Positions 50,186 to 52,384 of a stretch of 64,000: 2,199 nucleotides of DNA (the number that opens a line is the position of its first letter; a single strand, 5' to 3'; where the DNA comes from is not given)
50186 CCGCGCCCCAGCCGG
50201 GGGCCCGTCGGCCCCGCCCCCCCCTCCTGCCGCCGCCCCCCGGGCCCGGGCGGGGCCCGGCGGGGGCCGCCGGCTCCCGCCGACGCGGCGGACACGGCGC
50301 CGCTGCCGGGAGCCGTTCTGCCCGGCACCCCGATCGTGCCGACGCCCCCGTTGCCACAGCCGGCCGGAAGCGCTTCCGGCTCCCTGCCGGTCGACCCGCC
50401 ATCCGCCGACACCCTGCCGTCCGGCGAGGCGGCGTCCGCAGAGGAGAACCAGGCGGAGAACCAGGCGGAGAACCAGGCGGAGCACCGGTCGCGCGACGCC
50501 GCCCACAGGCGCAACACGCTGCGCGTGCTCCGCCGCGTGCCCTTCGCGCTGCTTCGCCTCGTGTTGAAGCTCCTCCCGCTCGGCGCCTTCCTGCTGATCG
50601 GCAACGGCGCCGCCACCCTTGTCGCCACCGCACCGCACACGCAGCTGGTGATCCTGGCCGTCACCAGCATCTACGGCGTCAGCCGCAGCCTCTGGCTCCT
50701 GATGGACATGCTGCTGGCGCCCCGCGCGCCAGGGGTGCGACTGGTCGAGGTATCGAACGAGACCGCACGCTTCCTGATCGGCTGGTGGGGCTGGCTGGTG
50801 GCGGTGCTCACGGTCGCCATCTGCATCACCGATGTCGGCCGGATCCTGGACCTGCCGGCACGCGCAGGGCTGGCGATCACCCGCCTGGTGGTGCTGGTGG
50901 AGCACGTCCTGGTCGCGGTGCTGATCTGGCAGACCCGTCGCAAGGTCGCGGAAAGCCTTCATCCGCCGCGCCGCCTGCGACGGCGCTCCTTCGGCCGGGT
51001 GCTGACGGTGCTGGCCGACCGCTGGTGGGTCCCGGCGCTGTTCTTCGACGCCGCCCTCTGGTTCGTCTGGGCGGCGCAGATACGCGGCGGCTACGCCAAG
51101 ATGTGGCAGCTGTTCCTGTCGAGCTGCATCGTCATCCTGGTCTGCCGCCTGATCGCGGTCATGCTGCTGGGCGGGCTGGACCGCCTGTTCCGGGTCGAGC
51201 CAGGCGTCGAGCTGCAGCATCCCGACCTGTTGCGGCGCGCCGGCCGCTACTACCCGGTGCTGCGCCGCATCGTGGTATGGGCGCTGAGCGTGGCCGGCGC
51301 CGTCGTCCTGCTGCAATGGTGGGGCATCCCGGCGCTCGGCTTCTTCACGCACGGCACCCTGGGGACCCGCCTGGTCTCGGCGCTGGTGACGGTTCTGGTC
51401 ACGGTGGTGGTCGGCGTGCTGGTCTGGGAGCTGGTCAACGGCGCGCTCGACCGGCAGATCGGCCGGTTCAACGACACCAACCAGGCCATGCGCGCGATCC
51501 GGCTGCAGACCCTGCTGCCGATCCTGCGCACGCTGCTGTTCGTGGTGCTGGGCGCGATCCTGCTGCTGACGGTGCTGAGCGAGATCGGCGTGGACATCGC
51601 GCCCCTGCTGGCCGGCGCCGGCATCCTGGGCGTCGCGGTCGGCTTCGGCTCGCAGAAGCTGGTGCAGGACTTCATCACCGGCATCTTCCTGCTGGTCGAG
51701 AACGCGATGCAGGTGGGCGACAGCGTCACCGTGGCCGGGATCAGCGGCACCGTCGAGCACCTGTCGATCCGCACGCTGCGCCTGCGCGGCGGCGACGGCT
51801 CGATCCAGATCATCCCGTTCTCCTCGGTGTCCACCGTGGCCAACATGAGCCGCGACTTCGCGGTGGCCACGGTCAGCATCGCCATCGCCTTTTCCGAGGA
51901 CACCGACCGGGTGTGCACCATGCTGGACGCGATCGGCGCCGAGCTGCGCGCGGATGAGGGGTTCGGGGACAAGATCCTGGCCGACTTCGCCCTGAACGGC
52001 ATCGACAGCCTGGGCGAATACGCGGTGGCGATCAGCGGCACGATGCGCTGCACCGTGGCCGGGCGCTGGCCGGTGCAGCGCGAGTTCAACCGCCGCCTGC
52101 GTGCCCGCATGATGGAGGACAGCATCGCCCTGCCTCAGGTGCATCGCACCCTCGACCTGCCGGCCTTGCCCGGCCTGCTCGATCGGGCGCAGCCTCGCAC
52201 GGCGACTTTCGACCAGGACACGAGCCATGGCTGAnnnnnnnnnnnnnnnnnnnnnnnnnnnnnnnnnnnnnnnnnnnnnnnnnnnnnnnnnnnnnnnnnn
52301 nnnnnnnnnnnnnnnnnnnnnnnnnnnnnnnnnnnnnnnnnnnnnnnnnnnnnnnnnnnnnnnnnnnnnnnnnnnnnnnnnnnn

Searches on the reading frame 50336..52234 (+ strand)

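Call 17: search_protein_families(library=pfam, proteins=[window:50336-52234:+], max_evalue=0.001)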
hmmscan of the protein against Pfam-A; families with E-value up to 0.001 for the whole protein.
window:50336-52234:+ (632 aa): 3 families
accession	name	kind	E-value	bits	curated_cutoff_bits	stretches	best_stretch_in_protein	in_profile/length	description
PF00924.24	MS_channel_2nd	-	1.4e-17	64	20.2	1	442-506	2-68/68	Mechanosensitive ion channel, beta-domain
PF25392.1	MS_channel_TM1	-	4.9e-14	52.6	27.1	1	262-336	4-78/79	Mechanosensitive ion channel, transmembrane helix 1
PF21088.3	MS_channel_1st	-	1.7e-09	37.9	23.1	1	399-440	1-42/42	Mechanosensitive ion channel, transmembrane helices 2/3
